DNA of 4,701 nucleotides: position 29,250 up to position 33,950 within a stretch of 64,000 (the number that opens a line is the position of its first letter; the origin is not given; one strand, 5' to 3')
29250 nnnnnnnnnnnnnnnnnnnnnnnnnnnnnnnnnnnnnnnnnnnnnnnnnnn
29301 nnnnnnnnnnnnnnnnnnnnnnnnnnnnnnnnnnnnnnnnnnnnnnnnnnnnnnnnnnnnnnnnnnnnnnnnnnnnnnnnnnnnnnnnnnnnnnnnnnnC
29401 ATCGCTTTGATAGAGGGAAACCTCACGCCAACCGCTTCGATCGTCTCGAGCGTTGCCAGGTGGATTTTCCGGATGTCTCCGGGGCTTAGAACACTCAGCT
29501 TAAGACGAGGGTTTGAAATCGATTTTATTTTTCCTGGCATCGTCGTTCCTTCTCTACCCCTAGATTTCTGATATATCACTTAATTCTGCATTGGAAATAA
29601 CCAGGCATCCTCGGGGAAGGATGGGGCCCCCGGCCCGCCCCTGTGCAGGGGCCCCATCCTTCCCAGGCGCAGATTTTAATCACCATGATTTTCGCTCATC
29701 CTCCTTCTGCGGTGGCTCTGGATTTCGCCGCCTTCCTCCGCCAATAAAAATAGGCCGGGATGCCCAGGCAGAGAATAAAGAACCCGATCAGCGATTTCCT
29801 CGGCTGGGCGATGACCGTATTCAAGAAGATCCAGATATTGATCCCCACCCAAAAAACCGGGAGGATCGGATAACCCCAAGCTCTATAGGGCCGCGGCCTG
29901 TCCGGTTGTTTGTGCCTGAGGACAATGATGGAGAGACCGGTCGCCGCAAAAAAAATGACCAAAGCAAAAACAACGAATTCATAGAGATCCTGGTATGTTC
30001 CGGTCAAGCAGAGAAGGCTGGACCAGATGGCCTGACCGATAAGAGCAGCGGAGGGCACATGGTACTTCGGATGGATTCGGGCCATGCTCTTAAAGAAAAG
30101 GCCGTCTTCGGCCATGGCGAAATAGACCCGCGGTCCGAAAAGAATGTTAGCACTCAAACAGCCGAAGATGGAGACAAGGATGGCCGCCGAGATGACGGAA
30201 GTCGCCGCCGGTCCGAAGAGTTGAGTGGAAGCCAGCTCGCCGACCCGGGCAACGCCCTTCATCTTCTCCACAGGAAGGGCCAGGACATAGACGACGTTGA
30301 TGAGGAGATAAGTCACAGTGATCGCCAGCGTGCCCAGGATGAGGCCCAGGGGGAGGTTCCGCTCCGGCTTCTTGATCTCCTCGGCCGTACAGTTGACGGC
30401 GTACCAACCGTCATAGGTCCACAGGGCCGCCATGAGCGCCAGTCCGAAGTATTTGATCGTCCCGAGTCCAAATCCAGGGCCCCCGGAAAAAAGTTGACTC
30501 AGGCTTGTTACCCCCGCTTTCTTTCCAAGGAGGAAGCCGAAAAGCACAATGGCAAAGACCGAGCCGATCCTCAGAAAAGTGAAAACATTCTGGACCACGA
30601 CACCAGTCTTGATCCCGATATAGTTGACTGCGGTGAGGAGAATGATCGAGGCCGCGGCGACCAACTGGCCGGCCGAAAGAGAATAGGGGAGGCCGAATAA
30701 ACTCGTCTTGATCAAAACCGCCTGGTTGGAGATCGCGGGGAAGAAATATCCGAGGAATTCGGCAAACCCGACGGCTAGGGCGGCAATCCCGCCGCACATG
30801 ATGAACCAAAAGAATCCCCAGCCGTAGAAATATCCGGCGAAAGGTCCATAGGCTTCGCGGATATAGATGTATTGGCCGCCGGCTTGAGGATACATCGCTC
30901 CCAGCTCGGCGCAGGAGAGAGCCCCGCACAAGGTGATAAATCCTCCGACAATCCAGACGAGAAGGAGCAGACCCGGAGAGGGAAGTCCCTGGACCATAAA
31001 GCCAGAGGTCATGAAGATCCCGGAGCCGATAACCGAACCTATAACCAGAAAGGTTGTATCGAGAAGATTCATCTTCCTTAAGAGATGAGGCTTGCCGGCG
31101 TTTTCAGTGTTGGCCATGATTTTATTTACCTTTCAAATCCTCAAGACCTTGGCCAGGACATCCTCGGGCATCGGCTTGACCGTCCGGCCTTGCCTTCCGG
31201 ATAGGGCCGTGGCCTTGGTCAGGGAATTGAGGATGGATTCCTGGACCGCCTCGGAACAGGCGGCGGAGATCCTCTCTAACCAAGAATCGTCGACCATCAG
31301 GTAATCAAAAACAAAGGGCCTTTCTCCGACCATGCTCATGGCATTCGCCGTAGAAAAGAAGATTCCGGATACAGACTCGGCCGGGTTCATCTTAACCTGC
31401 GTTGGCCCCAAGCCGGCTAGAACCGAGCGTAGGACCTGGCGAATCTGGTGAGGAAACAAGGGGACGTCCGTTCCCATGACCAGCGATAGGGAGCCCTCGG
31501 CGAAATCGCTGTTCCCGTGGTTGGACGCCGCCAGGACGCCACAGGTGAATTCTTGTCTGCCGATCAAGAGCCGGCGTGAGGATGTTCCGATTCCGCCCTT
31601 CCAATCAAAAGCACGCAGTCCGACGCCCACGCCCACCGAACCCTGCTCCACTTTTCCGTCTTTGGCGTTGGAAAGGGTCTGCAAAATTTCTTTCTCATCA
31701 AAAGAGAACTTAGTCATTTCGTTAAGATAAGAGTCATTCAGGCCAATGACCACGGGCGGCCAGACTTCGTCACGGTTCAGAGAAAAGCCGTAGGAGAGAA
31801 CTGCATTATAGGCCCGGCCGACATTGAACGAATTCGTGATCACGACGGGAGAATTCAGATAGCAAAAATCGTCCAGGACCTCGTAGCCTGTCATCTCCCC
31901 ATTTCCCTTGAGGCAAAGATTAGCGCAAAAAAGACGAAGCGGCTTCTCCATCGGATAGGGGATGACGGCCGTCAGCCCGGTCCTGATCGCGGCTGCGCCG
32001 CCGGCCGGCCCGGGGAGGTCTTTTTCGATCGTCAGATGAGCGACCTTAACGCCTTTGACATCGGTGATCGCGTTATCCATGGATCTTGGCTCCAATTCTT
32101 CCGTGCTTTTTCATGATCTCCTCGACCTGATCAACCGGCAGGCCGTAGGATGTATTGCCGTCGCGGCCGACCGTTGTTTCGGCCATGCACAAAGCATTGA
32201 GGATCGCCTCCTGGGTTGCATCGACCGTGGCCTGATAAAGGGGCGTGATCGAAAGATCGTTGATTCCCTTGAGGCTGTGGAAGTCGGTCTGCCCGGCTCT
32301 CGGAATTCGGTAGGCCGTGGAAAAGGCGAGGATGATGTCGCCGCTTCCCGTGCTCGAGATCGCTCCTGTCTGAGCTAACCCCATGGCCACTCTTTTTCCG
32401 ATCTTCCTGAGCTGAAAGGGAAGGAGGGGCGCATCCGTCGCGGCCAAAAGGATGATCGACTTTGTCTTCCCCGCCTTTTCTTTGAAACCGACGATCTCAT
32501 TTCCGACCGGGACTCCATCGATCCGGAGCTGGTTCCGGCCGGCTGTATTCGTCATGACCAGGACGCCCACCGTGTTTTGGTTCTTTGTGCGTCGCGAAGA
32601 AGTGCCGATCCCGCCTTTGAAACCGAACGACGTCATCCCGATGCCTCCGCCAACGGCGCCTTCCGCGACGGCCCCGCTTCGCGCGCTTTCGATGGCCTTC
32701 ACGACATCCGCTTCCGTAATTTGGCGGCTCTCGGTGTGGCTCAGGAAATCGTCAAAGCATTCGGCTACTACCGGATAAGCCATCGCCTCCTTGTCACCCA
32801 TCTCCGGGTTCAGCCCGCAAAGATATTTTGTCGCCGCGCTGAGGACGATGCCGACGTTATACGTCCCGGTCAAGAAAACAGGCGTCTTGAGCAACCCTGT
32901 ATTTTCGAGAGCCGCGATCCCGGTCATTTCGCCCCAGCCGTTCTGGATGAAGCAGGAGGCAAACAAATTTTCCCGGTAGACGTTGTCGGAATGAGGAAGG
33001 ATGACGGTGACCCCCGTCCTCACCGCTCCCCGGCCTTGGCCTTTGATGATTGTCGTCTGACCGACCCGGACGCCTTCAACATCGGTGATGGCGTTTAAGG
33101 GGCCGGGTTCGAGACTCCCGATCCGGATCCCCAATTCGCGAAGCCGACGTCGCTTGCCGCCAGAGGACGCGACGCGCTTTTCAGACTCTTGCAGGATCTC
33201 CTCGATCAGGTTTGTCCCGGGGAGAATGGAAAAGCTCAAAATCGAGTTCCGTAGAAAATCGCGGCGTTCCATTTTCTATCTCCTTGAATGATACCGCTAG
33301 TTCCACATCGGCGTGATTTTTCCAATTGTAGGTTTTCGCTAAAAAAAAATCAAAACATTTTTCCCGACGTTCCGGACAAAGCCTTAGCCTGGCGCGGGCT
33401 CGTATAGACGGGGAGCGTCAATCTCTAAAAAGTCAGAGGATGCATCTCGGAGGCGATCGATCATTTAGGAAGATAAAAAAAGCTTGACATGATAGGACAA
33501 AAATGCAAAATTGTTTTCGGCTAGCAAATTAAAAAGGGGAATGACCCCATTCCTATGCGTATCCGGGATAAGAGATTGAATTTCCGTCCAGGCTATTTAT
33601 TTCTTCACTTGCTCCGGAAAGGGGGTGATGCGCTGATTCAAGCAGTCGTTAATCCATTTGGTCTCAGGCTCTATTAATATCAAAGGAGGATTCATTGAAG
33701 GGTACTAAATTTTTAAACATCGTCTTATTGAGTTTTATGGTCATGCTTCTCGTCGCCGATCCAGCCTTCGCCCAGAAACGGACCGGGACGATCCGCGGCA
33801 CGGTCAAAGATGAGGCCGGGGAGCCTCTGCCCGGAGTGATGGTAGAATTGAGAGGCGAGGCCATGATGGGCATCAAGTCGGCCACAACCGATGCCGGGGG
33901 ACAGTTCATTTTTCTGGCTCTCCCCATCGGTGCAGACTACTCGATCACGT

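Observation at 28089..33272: Non-pyrrolysine MttB-family methyltransferase embedded in a peptidase/permease operon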

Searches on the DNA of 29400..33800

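Call 80: search_rna_families(source=window, start=29400, end=33800, threshold=evalue, max_evalue=1)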
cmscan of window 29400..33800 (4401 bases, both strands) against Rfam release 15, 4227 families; matches with E-value up to 1: 3.
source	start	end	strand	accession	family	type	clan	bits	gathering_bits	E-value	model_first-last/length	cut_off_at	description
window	29614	29664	-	RF03610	mir-H7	Gene; miRNA;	CL00141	24.3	94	0.59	1-69/69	no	mir-H7 microRNA precursor family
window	29605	29670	-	RF00959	mir-612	Gene; miRNA;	-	22.6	100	0.79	1-86/86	no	mir-612 microRNA precursor family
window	31901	32013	-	RF01877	MIAT_exon5_3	Gene; lncRNA;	-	13.7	90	0.32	1-382/382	no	Myocardial infarction associated transcript exon 5 conserved region 3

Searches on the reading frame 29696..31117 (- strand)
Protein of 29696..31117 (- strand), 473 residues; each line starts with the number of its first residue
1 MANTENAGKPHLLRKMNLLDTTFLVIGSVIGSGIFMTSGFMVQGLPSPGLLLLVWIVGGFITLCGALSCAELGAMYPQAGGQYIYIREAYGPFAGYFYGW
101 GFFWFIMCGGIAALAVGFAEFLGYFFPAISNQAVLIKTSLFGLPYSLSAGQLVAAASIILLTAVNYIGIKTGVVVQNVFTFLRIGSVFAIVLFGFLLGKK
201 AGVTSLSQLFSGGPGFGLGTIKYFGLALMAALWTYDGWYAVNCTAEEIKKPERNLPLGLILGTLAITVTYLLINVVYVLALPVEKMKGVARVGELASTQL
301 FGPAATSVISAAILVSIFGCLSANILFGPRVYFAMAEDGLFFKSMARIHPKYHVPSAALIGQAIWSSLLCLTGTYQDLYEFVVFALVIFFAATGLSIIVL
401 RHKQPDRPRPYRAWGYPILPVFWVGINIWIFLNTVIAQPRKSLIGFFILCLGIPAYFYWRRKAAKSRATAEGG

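Call 3: search_protein_families(library=pfam, proteins=[window:29696-31117:-])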
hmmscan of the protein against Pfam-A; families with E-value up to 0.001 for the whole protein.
window:29696-31117:- (473 aa): 2 families
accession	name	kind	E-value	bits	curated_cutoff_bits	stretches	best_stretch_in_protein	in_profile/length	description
PF13520.12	AA_permease_2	-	1.1e-58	199.6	27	1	17-430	2-403/427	Amino acid permease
PF00324.27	AA_permease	-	7.6e-41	140.7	24.6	1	22-439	3-425/470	Amino acid permease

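Call 4: search_protein_families(library=ncbifam, proteins=[window:29696-31117:-])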
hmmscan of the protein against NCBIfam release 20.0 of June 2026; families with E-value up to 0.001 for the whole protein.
window:29696-31117:- (473 aa): 26 families (the best 25 are shown)
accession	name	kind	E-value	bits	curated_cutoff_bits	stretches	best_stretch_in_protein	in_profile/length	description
TIGR00911.1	2A0308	subfamily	5.8e-64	216.4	701.8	1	7-459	39-473/505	L-type amino acid transporter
TIGR00909.1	2A0306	subfamily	5.8e-63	213.3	556.8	1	13-457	2-427/429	amino acid transporter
NF053761.1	BrChAATpBcaP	equivalog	2.3e-44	152.2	690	1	8-465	16-457/460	branched-chain amino acid transporter BcaP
NF008466.1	PRK11357.1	equivalog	1.4e-37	129.7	800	1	12-465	6-441/446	fructoselysine/psicoselysine transporter FrlA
TIGR00906.1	2A0303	subfamily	5.9e-34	117.4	681.7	1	11-404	28-430/602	cationic amino acid transport permease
TIGR00905.1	2A0302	subfamily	1.7e-27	96.3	409.05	1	14-464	7-440/473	basic amino acid/polyamine antiporter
NF007929.0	PRK10644.1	equivalog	3.1e-24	85.5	574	1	14-374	8-342/445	arginine/agmatine antiporter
TIGR00908.1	2A0305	equivalog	3.9e-21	75.5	381.75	1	25-466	18-436/442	ethanolamine permease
TIGR03810.1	arg_ornith_anti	equivalog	9.5e-19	67.4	591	1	15-391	2-368/468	arginine-ornithine antiporter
NF008245.0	PRK11021.1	equivalog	1.7e-17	63.6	284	1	14-389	6-352/419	L-methionine/branched-chain amino acid transporter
NF040513.1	antiport_TyrP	equivalog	1.6e-14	53.5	630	1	42-415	24-398/465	tyrosine-tyramine antiporter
TIGR01773.1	GABAperm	equivalog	1.8e-14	53.4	678.1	1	20-383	18-364/452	GABA permease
TIGR00907.1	2A0304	subfamily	2.6e-14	53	598.3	1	8-373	6-374/482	amino acid permease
NF008272.0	PRK11049.1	equivalog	1.8e-13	50.3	732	1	5-378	12-362/470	D-serine/D-alanine/glycine transporter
NF007938.0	PRK10655.1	equivalog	5.6e-13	48.9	409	1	14-378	6-344/438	putrescine-ornithine antiporter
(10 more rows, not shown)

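Call 51: search_solved_structures(query=window:29696-31117:-)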
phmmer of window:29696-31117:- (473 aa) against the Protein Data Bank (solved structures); distinct sequences matched with E-value up to 0.001: 31.
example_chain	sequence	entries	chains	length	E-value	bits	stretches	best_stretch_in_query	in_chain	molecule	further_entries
6f2g_A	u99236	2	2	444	6.8e-61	210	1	21-464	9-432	Putative amino acid/polyamine transport protein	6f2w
9h76_A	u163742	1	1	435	1.3e-60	209.1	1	21-463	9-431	Putative amino acid/polyamine transport protein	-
7ccs_B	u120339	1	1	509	1.2e-53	186.1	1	9-464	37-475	Consensus mutated Anionic Amino Acid Transporter Light Chain, Xc- System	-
9i1z_B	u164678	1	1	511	1.6e-53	185.6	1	12-460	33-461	Y+L amino acid transporter 1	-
8xxi_A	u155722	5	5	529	1.8e-53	185.5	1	12-460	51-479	Y+L amino acid transporter 1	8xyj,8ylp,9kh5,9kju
9ky5_A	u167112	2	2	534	2.5e-49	171.8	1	11-458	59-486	Y+L amino acid transporter 2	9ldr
7nf6_B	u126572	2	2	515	1.2e-46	162.9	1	12-458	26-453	B(0,+)-type amino acid transporter 1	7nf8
6yup_D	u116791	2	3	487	3.1e-45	158.3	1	12-458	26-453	b(0,+)-type amino acid transporter 1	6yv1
6li9_B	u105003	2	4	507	3.6e-45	158.1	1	12-458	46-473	b(0,+)-type amino acid transporter 1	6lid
6irs_B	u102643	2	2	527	9.5e-45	156.7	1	12-461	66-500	Large neutral amino acids transporter small subunit 1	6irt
6jmq_A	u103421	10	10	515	1.1e-44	156.6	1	12-461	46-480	Large neutral amino acids transporter small subunit 1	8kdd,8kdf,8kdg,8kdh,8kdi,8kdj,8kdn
7dsk_B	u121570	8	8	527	1.2e-44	156.4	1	12-461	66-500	Large neutral amino acids transporter small subunit 1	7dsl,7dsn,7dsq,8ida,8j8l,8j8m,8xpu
8x0w_B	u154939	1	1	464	1.5e-44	156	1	12-461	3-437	Large neutral amino acids transporter small subunit 1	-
7b00_A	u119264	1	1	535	2.5e-44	155.3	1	10-462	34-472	Large neutral amino acids transporter small subunit 2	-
8a6l_B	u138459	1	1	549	2.8e-44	155.2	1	10-462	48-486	Large neutral amino acids transporter small subunit 2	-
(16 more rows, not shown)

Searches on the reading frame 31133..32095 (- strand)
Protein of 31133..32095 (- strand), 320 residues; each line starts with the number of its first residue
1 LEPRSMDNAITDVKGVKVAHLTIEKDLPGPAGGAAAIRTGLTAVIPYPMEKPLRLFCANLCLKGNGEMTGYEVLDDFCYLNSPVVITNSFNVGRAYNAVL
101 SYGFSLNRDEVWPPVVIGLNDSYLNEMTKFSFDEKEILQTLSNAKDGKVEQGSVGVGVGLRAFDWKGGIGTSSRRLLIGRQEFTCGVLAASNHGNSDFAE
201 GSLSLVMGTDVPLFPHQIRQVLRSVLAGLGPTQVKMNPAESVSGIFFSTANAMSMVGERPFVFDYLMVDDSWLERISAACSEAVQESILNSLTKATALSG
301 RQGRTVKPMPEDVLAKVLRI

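Call 3: search_protein_families(library=pfam, proteins=[window:31133-32095:-])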
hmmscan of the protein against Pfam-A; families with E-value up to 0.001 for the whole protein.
window:31133-32095:- (320 aa): 1 family
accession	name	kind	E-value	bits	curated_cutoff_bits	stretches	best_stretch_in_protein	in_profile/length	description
PF03576.19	Peptidase_S58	-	3.1e-61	208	23.9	1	8-306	1-307/307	Peptidase family S58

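Call 4: search_protein_families(library=ncbifam, proteins=[window:31133-32095:-])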
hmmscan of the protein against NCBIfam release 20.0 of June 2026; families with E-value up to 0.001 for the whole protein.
window:31133-32095:- (320 aa): 0 families

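Call 45: search_solved_structures(query=window:31133-32095:-, show_alignments=1)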
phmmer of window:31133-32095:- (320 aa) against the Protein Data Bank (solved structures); distinct sequences matched with E-value up to 0.001: 5.
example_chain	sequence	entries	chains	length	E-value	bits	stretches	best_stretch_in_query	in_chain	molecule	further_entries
1b65_A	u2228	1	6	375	1.7e-43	152.4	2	8-198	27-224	PROTEIN (AMINOPEPTIDASE)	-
2drh_A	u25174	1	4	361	2.7e-40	141.8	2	7-197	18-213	361aa long hypothetical D-aminopeptidase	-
3n2w_A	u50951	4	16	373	7.2e-36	127.3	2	8-196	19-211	Beta-peptidyl aminopeptidase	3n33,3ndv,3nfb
3n5i_A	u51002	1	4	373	1.7e-35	126.1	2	8-196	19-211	Beta-peptidyl aminopeptidase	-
5tzb_A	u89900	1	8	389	1.7e-28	103.1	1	7-197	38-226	D-aminopeptidase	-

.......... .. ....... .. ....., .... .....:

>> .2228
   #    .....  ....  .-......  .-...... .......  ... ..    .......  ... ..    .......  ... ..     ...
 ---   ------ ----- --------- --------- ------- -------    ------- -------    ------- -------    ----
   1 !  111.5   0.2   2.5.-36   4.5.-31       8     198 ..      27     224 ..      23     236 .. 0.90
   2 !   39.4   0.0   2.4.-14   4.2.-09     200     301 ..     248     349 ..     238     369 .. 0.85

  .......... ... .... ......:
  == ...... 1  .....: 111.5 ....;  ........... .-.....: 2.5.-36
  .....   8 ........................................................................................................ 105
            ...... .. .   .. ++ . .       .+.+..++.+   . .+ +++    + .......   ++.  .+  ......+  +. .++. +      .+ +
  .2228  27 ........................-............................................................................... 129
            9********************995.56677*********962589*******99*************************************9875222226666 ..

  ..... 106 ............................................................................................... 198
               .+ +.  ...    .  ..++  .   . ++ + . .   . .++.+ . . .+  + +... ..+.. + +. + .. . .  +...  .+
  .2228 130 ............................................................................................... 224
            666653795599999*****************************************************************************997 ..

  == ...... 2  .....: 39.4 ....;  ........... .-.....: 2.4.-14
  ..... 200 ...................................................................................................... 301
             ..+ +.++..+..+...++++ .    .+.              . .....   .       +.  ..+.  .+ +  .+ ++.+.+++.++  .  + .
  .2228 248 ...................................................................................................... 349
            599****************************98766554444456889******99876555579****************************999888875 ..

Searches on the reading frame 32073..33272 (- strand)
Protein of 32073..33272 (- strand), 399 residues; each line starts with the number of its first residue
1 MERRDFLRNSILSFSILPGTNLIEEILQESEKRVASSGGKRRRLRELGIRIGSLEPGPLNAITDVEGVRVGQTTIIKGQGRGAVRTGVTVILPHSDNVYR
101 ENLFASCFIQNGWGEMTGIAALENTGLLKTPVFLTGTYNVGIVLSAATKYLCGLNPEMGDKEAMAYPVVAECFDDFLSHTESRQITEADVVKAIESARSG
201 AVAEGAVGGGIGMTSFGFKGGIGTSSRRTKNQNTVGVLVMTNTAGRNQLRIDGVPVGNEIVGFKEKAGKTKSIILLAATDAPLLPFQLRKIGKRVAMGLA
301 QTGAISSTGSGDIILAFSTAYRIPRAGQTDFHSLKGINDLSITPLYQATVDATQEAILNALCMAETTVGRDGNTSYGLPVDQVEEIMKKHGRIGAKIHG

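Call 3: search_protein_families(library=pfam, proteins=[window:32073-33272:-])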
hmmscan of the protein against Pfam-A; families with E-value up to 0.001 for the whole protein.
window:32073-33272:- (399 aa): 1 family
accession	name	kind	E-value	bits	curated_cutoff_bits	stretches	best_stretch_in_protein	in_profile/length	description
PF03576.19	Peptidase_S58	-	1.3e-102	343.9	23.9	1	60-374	1-306/307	Peptidase family S58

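Call 4: search_protein_families(library=ncbifam, proteins=[window:32073-33272:-])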
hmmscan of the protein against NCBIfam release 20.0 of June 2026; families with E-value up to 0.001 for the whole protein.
window:32073-33272:- (399 aa): 0 families

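Call 44: search_solved_structures(query=window:32073-33272:-, show_alignments=1)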
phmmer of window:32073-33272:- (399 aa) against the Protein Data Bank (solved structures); distinct sequences matched with E-value up to 0.001: 8.
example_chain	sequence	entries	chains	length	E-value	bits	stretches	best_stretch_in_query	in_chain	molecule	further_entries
2drh_A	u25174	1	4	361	3.8e-84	286.1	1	44-393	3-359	361aa long hypothetical D-aminopeptidase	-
3n2w_A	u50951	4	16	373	2.6e-63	217.6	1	43-389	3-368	Beta-peptidyl aminopeptidase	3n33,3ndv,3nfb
3n5i_A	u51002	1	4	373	6.1e-63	216.3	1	43-389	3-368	Beta-peptidyl aminopeptidase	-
1b65_A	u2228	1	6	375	8.4e-62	212.6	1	40-393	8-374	PROTEIN (AMINOPEPTIDASE)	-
5tzb_A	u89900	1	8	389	1.5e-57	198.6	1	39-369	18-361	D-aminopeptidase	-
3tm1_A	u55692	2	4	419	0.00015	24.2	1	51-248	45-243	cysteine transferase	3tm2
4ihe_A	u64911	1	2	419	0.00015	24.1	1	51-248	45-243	ThnT protein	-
3s3u_A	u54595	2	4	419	0.00016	24.1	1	51-248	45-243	cysteine transferase | ThnT protein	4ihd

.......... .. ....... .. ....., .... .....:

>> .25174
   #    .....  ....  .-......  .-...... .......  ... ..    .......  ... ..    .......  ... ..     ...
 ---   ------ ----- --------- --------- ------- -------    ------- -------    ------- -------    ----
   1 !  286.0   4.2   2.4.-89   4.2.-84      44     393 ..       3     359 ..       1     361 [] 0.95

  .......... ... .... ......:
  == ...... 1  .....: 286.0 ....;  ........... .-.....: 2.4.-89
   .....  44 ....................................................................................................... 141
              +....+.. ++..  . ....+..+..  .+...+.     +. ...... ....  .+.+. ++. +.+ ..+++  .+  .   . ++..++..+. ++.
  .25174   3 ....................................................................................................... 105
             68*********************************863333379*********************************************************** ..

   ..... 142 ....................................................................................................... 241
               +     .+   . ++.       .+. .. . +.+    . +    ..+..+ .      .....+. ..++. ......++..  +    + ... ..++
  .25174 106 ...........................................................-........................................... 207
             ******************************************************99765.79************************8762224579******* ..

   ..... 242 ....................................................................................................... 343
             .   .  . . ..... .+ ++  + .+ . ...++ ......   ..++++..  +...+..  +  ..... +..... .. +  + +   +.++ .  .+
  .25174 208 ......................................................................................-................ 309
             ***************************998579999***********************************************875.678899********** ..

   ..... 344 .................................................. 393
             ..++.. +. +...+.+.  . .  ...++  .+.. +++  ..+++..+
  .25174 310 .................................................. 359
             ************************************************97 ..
